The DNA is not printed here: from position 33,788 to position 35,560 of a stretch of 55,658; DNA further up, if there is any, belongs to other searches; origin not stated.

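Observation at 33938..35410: TrmH/SpoU RNA methyltransferase fused in-frame to a histidine-kinase transmitter module (HisKA + degenerate HATPase)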

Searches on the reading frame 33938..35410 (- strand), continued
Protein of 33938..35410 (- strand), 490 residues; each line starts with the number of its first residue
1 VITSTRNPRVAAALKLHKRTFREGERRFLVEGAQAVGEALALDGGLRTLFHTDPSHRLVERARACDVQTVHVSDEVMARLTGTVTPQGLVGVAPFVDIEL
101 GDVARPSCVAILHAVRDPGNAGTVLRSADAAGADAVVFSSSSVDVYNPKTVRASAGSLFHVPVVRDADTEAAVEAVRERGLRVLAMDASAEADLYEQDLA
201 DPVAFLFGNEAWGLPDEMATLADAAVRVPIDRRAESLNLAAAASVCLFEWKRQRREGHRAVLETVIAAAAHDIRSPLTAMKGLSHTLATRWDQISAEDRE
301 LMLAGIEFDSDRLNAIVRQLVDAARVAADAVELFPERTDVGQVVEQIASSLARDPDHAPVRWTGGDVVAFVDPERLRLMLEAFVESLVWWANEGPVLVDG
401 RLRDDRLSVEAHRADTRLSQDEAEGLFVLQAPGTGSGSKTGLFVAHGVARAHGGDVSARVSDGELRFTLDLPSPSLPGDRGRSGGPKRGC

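Call 56: find_homologous_proteins(query=L034:10798-11862:+, max_evalue=1e-30)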
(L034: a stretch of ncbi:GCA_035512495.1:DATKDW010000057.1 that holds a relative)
Query L034:10798-11862:+ (355 aa): 3484 proteins with E <= 1e-30 among 8000 candidates; the best 120 are listed.
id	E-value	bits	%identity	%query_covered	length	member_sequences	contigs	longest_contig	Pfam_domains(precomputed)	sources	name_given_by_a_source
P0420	1.9e-226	769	100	100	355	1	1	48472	PF13426.14,PF13581.13,PF08448.17,PF02518.32,PF00512.32,PF00989.32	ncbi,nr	ncbi:MAG TPA: ATP-binding protein [Acidimicrobiales bacterium]|nr:ATP-binding protein [Acidimicrobia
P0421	4.9e-169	580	77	99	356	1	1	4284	PF13581.13,PF08448.17,PF02518.32,PF00512.32,PF00989.32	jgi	jgi:signal transduction histidine kinase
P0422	3.8e-155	535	72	98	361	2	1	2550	PF13581.13,PF08448.17,PF02518.32,PF00512.32,PF00989.32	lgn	-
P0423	5.7e-154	531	70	99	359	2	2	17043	PF13426.14,PF08448.17,PF02518.32,PF00512.32,PF00989.32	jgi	jgi:signal transduction histidine kinase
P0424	1.3e-147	510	69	98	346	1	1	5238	PF13426.14,PF02518.32,PF00512.32,PF00989.32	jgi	jgi:signal transduction histidine kinase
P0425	4.6e-146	505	70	97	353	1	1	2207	PF13426.14,PF13581.13,PF08448.17,PF02518.32,PF00512.32,PF00989.32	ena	-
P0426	1.0e-145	504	69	98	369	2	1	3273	PF13581.13,PF08448.17,PF02518.32,PF00512.32,PF00989.32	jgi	jgi:signal transduction histidine kinase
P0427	1.0e-145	504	70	98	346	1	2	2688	PF13426.14,PF08448.17,PF02518.32,PF00512.32,PF00989.32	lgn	-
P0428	2.3e-145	502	71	98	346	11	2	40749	PF13426.14,PF08448.17,PF02518.32,PF00512.32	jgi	jgi:signal transduction histidine kinase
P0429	9.1e-145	500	67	99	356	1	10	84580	PF13426.14,PF02518.32,PF00512.32,PF00989.32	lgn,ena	-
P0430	3.0e-144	499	69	98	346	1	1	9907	PF13581.13,PF02518.32,PF00512.32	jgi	jgi:signal transduction histidine kinase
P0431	3.6e-144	499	67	98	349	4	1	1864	PF08448.17,PF02518.32,PF00512.32,PF00989.32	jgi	jgi:signal transduction histidine kinase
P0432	1.4e-143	497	68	98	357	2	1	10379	PF13426.14,PF08448.17,PF02518.32,PF00512.32,PF00989.32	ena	-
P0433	2.1e-143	496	69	98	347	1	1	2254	PF08448.17,PF02518.32,PF00512.32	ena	-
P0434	2.6e-143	496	68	97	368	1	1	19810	PF08448.17,PF02518.32,PF00512.32,PF00989.32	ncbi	-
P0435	2.8e-143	496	69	98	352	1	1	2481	PF02518.32,PF00512.32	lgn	-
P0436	3.9e-143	495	69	98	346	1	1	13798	PF13426.14,PF08448.17,PF02518.32,PF00512.32,PF00989.32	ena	-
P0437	1.2e-142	494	68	98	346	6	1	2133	PF02518.32,PF00512.32,PF00989.32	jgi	jgi:signal transduction histidine kinase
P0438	2.8e-142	492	68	99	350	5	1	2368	PF02518.32,PF00512.32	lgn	-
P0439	4.8e-142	492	68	98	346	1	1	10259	PF02518.32,PF00512.32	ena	-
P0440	8.2e-142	491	67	99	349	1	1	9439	PF13581.13,PF02518.32,PF00512.32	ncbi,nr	ncbi:MAG: hypothetical protein QOI47_2532 [Actinomycetota bacterium]|nr:hypothetical protein [Actino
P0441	5.5e-141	488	66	99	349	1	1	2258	PF13426.14,PF08448.17,PF02518.32,PF00512.32,PF00989.32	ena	-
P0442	7.5e-141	488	68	97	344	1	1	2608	PF02518.32,PF00512.32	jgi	jgi:signal transduction histidine kinase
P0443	1.7e-140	486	68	98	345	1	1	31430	PF02518.32,PF00512.32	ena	-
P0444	1.9e-140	486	68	97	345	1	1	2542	PF02518.32,PF00512.32,PF00989.32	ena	-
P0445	5.0e-140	485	69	98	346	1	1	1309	PF13426.14,PF08448.17,PF02518.32,PF00512.32,PF00989.32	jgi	jgi:signal transduction histidine kinase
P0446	1.0e-139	484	70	97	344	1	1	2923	PF13426.14,PF08448.17,PF02518.32,PF00512.32,PF00989.32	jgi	jgi:PAS domain S-box-containing protein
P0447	1.3e-139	484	68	97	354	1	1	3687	PF13426.14,PF13581.13,PF08448.17,PF02518.32,PF00512.32,PF00989.32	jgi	-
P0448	1.4e-139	483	67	94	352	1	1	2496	PF13426.14,PF08448.17,PF02518.32,PF00512.32,PF00989.32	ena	-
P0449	1.6e-139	483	66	98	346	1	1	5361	PF02518.32,PF00512.32,PF00989.32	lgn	-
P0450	1.7e-139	483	67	97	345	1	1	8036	PF02518.32,PF00512.32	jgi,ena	-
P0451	3.0e-139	482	66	98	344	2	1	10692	PF13188.14,PF02518.32,PF00512.32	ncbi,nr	ncbi:MAG TPA: HAMP domain-containing sensor histidine kinase [Acidimicrobiales bacterium]|nr:HAMP do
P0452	3.2e-139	482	68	97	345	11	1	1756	PF02518.32,PF00512.32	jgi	jgi:signal transduction histidine kinase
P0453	3.5e-139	482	68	98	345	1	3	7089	PF08448.17,PF02518.32,PF00512.32,PF00989.32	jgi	jgi:signal transduction histidine kinase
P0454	5.0e-139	482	67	97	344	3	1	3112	PF02518.32,PF00512.32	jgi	jgi:signal transduction histidine kinase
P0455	5.3e-139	482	68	97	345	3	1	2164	PF02518.32,PF00512.32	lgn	-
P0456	5.7e-139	481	66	98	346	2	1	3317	PF02518.32,PF00512.32,PF00989.32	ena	-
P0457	5.7e-139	481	67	97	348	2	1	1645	PF13426.14,PF13188.14,PF13581.13,PF08448.17,PF02518.32,PF00512.32,PF00989.32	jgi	-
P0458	6.3e-139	481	67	97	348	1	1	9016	PF13426.14,PF13188.14,PF08448.17,PF02518.32,PF00512.32,PF00989.32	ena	-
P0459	6.6e-139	481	66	98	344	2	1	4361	PF02518.32,PF00512.32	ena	-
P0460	1.2e-138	480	67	99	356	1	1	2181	PF02518.32,PF00512.32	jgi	jgi:signal transduction histidine kinase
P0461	1.3e-138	480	67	98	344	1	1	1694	PF02518.32,PF00512.32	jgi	jgi:signal transduction histidine kinase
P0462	1.4e-138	480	66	99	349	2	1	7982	PF08448.17,PF02518.32,PF00512.32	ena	-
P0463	1.9e-138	480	69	97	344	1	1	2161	PF02518.32,PF00512.32,PF00989.32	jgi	jgi:PAS domain S-box-containing protein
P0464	2.1e-138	480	67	97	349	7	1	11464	PF13426.14,PF13581.13,PF08448.17,PF02518.32,PF00512.32,PF00989.32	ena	-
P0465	2.2e-138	480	67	98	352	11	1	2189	PF13426.14,PF13581.13,PF08448.17,PF02518.32,PF00512.32,PF00989.32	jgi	jgi:signal transduction histidine kinase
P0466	4.0e-138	479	66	98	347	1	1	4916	PF02518.32,PF00512.32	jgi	jgi:hypothetical protein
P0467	6.2e-138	478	67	97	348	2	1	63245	PF13426.14,PF13188.14,PF08448.17,PF02518.32,PF00512.32,PF00989.32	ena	-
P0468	6.8e-138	478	67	97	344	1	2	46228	PF02518.32,PF00512.32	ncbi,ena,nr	ncbi:MAG TPA: PAS domain-containing sensor histidine kinase [Acidimicrobiales bacterium]|nr:PAS doma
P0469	8.1e-138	478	66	98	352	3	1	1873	PF13426.14,PF08448.17,PF02518.32,PF00512.32,PF00989.32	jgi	jgi:PAS domain S-box-containing protein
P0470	9.3e-138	477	66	98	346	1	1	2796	PF02518.32,PF00512.32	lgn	-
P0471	9.8e-138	477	67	98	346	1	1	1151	PF13426.14,PF02518.32,PF00512.32,PF00989.32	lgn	-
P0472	1.2e-137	477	66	97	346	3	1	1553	PF13426.14,PF13581.13,PF02518.32,PF00512.32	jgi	jgi:hypothetical protein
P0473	1.7e-137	477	65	97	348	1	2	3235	PF13426.14,PF13188.14,PF13581.13,PF08448.17,PF02518.32,PF00512.32,PF00989.32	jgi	jgi:PAS domain S-box-containing protein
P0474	1.8e-137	476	68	97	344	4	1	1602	PF02518.32,PF00512.32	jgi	jgi:signal transduction histidine kinase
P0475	2.9e-137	476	66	98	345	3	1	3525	PF02518.32,PF00512.32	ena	-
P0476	3.0e-137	476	64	99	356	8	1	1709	PF13426.14,PF13188.14,PF08448.17,PF02518.32,PF00512.32,PF00989.32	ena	-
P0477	3.8e-137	475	67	97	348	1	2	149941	PF13426.14,PF13188.14,PF02518.32,PF00512.32,PF00989.32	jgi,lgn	jgi:PAS domain S-box-containing protein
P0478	5.1e-137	475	69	97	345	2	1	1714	PF13581.13,PF02518.32,PF00512.32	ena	-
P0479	6.8e-137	475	65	97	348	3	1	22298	PF13426.14,PF13188.14,PF13581.13,PF02518.32,PF00512.32,PF00989.32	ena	-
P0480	7.9e-137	474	67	99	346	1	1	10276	PF08448.17,PF02518.32,PF00512.32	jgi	jgi:signal transduction histidine kinase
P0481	8.1e-137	474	67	97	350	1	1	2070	PF13426.14,PF13188.14,PF13581.13,PF08448.17,PF02518.32,PF00512.32,PF00989.32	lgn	-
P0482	9.0e-137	474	67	98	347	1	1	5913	PF13581.13,PF02518.32,PF00512.32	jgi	jgi:signal transduction histidine kinase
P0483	9.3e-137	474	68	97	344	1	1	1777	PF08448.17,PF02518.32,PF00512.32,PF00989.32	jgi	jgi:signal transduction histidine kinase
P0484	1.1e-136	474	66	98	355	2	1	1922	PF08448.17,PF02518.32,PF00512.32,PF00989.32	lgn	-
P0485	1.5e-136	473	66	97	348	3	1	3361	PF13426.14,PF13188.14,PF08448.17,PF02518.32,PF00512.32,PF00989.32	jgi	jgi:hypothetical protein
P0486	1.9e-136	473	66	97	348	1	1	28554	PF13426.14,PF13188.14,PF08448.17,PF02518.32,PF00512.32,PF00989.32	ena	-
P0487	2.2e-136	473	64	97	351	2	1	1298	PF13188.14,PF02518.32,PF00512.32,PF00989.32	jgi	jgi:signal transduction histidine kinase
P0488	2.3e-136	473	64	98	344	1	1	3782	PF02518.32,PF00512.32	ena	-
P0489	4.8e-136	472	66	98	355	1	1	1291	PF08448.17,PF02518.32,PF00512.32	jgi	jgi:signal transduction histidine kinase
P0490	5.0e-136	472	66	95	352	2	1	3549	PF13426.14,PF13581.13,PF08448.17,PF02518.32,PF00512.32,PF00989.32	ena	-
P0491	5.5e-136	472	66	97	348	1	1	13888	PF13426.14,PF13188.14,PF08448.17,PF02518.32,PF00512.32,PF00989.32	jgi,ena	-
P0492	6.7e-136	471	66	98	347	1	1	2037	PF13581.13,PF02518.32,PF00512.32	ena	-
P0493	7.4e-136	471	67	97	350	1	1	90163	PF13426.14,PF13188.14,PF13581.13,PF08448.17,PF02518.32,PF00512.32,PF00989.32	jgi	jgi:signal transduction histidine kinase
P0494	8.1e-136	471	66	97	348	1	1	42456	PF13426.14,PF13188.14,PF08448.17,PF02518.32,PF00512.32,PF00989.32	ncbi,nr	ncbi:MAG TPA: PAS domain-containing sensor histidine kinase [Acidimicrobiales bacterium]|nr:PAS doma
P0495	8.2e-136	471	65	97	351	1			PF13426.14,PF13188.14,PF08448.17,PF02518.32,PF00512.32,PF00989.32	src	-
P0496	8.7e-136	471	65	98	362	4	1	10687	PF08448.17,PF02518.32,PF00512.32,PF00989.32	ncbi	ncbi:MAG TPA: ATP-binding protein [Acidimicrobiales bacterium]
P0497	8.7e-136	471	66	98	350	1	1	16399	PF13426.14,PF13188.14,PF13581.13,PF08448.17,PF02518.32,PF00512.32,PF00989.32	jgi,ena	jgi:PAS domain S-box-containing protein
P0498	1.6e-135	470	66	99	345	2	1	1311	PF08448.17,PF02518.32,PF00512.32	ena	-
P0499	1.7e-135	470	67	98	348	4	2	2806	PF13581.13,PF02518.32,PF00512.32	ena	-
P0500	2.3e-135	470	68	97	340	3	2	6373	PF13581.13,PF02518.32,PF00512.32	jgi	jgi:signal transduction histidine kinase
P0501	3.2e-135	469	67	98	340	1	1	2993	PF02518.32,PF00512.32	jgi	jgi:signal transduction histidine kinase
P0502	3.7e-135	469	66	98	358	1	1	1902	PF13188.14,PF08448.17,PF02518.32,PF00512.32,PF00989.32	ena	-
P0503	4.1e-135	469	65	97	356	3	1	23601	PF13426.14,PF13188.14,PF08448.17,PF02518.32,PF00512.32,PF00989.32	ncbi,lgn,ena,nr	ncbi:MAG TPA: PAS domain-containing sensor histidine kinase [Acidimicrobiales bacterium]|nr:PAS doma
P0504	5.6e-135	468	64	97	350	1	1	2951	PF13426.14,PF13188.14,PF13581.13,PF08448.17,PF02518.32,PF00512.32,PF00989.32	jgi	jgi:signal transduction histidine kinase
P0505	5.7e-135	468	66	98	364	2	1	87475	PF13426.14,PF13581.13,PF08448.17,PF02518.32,PF00512.32,PF00989.32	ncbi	-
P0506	6.9e-135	468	64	97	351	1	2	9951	PF13426.14,PF13188.14,PF08448.17,PF02518.32,PF00512.32,PF00989.32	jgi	-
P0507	1.1e-134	467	65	95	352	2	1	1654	PF13426.14,PF13188.14,PF08448.17,PF02518.32,PF00512.32,PF00989.32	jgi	jgi:signal transduction histidine kinase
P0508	1.4e-134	467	66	98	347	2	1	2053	PF02518.32,PF00512.32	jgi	-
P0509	1.4e-134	467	65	97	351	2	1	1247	PF13426.14,PF08448.17,PF02518.32,PF00512.32,PF00989.32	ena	-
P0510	1.5e-134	467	64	98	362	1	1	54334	PF08448.17,PF02518.32,PF00512.32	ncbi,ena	-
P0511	1.8e-134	467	68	98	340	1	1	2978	PF13581.13,PF02518.32,PF00512.32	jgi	jgi:signal transduction histidine kinase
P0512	2.1e-134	466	63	99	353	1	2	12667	PF13188.14,PF13581.13,PF08448.17,PF02518.32,PF00512.32,PF00989.32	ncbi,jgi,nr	ncbi:MAG TPA: HAMP domain-containing sensor histidine kinase [Acidimicrobiales bacterium]|jgi:signal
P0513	2.5e-134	466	67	98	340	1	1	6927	PF13581.13,PF02518.32,PF00512.32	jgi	jgi:signal transduction histidine kinase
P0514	2.6e-134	466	67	95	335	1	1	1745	PF02518.32,PF00512.32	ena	-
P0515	2.8e-134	466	64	97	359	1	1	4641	PF13426.14,PF13188.14,PF08448.17,PF02518.32,PF00512.32,PF00989.32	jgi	jgi:PAS domain S-box-containing protein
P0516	4.1e-134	465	65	98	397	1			PF13426.14,PF13188.14,PF13581.13,PF08448.17,PF02518.32,PF00512.32,PF00989.32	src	-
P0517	4.2e-134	465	66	97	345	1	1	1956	PF02518.32,PF00512.32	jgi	-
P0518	8.2e-134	464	66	98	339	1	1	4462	PF13581.13,PF02518.32,PF00512.32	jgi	jgi:signal transduction histidine kinase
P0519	1.5e-133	464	65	97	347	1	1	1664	PF13426.14,PF13188.14,PF24820.2,PF08448.17,PF02518.32,PF00512.32,PF00989.32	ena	-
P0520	1.7e-133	463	64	97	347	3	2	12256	PF13426.14,PF13188.14,PF08448.17,PF02518.32,PF00512.32,PF00989.32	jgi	jgi:PAS domain S-box-containing protein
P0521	1.8e-133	463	64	97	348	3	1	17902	PF13426.14,PF13188.14,PF13581.13,PF08448.17,PF02518.32,PF00512.32,PF00989.32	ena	-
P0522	1.9e-133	463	65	97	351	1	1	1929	PF13426.14,PF13188.14,PF13581.13,PF08448.17,PF02518.32,PF00512.32,PF00989.32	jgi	jgi:PAS domain S-box-containing protein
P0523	1.9e-133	463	64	97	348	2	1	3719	PF13426.14,PF13188.14,PF24820.2,PF13581.13,PF08448.17,PF02518.32,PF00512.32,PF00989.32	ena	-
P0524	2.0e-133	463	66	98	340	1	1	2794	PF02518.32,PF00512.32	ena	-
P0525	2.1e-133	463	66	97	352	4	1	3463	PF13426.14,PF13188.14,PF13581.13,PF08448.17,PF02518.32,PF00512.32,PF00989.32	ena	-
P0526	2.2e-133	463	66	97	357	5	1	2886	PF13426.14,PF13188.14,PF08448.17,PF02518.32,PF00512.32,PF00989.32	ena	-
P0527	2.2e-133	463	65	98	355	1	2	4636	PF13426.14,PF13188.14,PF08448.17,PF02518.32,PF00512.32,PF00989.32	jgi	jgi:PAS domain S-box-containing protein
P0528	2.7e-133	463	66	97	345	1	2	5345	PF02518.32,PF00512.32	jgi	jgi:signal transduction histidine kinase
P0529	3.4e-133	462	66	97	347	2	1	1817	PF13426.14,PF13188.14,PF08448.17,PF02518.32,PF00512.32,PF00989.32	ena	-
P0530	3.8e-133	462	67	97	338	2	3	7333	PF02518.32,PF00512.32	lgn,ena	-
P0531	3.9e-133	462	66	98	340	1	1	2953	PF02518.32,PF00512.32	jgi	jgi:signal transduction histidine kinase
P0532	4.0e-133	462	65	97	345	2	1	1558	PF02518.32,PF00512.32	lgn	-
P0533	4.9e-133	462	63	98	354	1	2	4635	PF13426.14,PF13188.14,PF13581.13,PF08448.17,PF02518.32,PF00512.32,PF00989.32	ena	-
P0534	6.5e-133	462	65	95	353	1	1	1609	PF13426.14,PF13188.14,PF08448.17,PF02518.32,PF00512.32,PF00989.32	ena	-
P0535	6.9e-133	461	64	97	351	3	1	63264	PF13426.14,PF13188.14,PF08448.17,PF02518.32,PF00512.32,PF00989.32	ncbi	ncbi:MAG: hypothetical protein QOE35_156 [Actinomycetota bacterium]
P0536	9.4e-133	461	66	98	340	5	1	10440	PF02518.32,PF00512.32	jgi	jgi:signal transduction histidine kinase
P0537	9.6e-133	461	66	95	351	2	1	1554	PF13426.14,PF13188.14,PF08448.17,PF02518.32,PF00512.32,PF00989.32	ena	-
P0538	9.9e-133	461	65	98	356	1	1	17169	PF13426.14,PF13188.14,PF08448.17,PF02518.32,PF00512.32,PF00989.32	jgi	-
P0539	1.2e-132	461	65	97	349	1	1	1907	PF13426.14,PF13188.14,PF13581.13,PF08448.17,PF02518.32,PF00512.32,PF00989.32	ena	-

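Call 57: find_encoding_contigs(protein=P0477, flank=5000, max_places=1)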
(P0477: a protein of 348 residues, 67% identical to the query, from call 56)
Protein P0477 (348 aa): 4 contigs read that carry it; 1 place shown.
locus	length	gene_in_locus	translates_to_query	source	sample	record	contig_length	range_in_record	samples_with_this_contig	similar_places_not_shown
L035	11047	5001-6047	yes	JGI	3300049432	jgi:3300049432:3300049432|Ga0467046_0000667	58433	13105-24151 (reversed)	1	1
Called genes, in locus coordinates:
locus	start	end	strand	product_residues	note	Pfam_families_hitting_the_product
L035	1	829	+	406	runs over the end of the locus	PF00926:DHBP_synthase, PF00925:GTP_cyclohydro2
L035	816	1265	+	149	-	PF00885:DMRL_synthase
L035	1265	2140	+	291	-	PF01634:HisG, PF08029:HisG_C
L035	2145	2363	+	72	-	PF00313:CSD (weak)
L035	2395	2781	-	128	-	PF08899:DUF1844 (weak)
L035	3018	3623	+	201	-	-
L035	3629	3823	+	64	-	PF01632:Ribosomal_L35p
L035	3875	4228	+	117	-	PF00453:Ribosomal_L20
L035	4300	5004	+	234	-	PF04705:TSNR_N (weak), PF08032:SpoU_sub_bind (weak), PF22435:MRM3-like_sub_bind, PF00588:SpoU_methylase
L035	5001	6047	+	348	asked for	PF00989:PAS, PF13188:PAS_8 (faint), PF13426:PAS_9, PF00512:HisKA, PF02518:HATPase_c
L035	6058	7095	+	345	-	PF02912:Phe_tRNA-synt_N, PF01409:tRNA-synt_2d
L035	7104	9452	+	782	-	PF01588:tRNA_bind, PF03483:B3_4, PF03484:B5, PF17759:tRNA_synthFbeta, PF03147:FDX-ACB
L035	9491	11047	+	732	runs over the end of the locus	PF03176:MMPL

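Call 58: find_encoding_contigs(protein=P0505, flank=5000, max_places=1)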
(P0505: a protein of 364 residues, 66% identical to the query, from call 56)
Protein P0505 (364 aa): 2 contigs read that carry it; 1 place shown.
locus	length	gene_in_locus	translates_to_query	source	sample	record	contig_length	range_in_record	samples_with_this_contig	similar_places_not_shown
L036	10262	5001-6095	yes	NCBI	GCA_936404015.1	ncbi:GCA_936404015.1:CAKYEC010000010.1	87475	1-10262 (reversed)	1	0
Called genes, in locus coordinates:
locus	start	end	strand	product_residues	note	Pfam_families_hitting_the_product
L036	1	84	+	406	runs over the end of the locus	PF00926:DHBP_synthase, PF00925:GTP_cyclohydro2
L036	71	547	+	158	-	PF00885:DMRL_synthase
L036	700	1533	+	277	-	PF01634:HisG, PF08029:HisG_C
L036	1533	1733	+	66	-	PF00313:CSD (weak)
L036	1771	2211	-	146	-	-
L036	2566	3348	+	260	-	PF00707:IF3_C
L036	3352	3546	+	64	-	PF01632:Ribosomal_L35p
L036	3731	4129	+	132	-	PF00453:Ribosomal_L20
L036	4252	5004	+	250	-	PF08032:SpoU_sub_bind (weak), PF22435:MRM3-like_sub_bind, PF00588:SpoU_methylase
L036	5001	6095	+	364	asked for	PF00989:PAS, PF08448:PAS_4, PF13426:PAS_9 (weak), PF00512:HisKA, PF13581:HATPase_c_2 (faint), PF02518:HATPase_c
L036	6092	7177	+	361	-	PF02912:Phe_tRNA-synt_N, PF01409:tRNA-synt_2d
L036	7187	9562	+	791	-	PF01588:tRNA_bind, PF03483:B3_4, PF03484:B5, PF17759:tRNA_synthFbeta, PF03147:FDX-ACB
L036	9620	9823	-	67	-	-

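Call 59: find_encoding_contigs(protein=P0535, flank=5000, max_places=1)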
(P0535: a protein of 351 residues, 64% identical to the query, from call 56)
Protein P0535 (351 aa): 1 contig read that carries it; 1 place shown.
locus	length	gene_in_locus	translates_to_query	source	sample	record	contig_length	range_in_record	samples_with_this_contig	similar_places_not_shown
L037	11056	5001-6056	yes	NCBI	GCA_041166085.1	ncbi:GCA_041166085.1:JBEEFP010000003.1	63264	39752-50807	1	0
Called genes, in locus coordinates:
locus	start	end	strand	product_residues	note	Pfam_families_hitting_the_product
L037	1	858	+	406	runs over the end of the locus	PF00926:DHBP_synthase, PF00925:GTP_cyclohydro2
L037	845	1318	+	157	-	PF00885:DMRL_synthase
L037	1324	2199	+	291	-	PF01634:HisG, PF08029:HisG_C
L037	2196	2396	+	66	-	PF00313:CSD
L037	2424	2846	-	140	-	PF08899:DUF1844 (weak)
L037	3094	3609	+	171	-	PF05198:IF3_N, PF00707:IF3_C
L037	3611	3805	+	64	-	PF01632:Ribosomal_L35p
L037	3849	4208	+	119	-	PF00453:Ribosomal_L20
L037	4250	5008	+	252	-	PF22435:MRM3-like_sub_bind, PF08032:SpoU_sub_bind, PF00588:SpoU_methylase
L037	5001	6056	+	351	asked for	PF00989:PAS, PF08448:PAS_4 (weak), PF13188:PAS_8 (weak), PF13426:PAS_9 (weak), PF00512:HisKA, PF02518:HATPase_c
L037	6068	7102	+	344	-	PF02912:Phe_tRNA-synt_N, PF01409:tRNA-synt_2d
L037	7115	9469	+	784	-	PF01588:tRNA_bind, PF03483:B3_4, PF03484:B5, PF17759:tRNA_synthFbeta, PF03147:FDX-ACB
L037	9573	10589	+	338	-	PF01118:Semialdhyde_dh, PF02774:Semialdhyde_dhC, PF22698:Semialdhyde_dhC_1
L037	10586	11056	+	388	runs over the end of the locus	PF01960:ArgJ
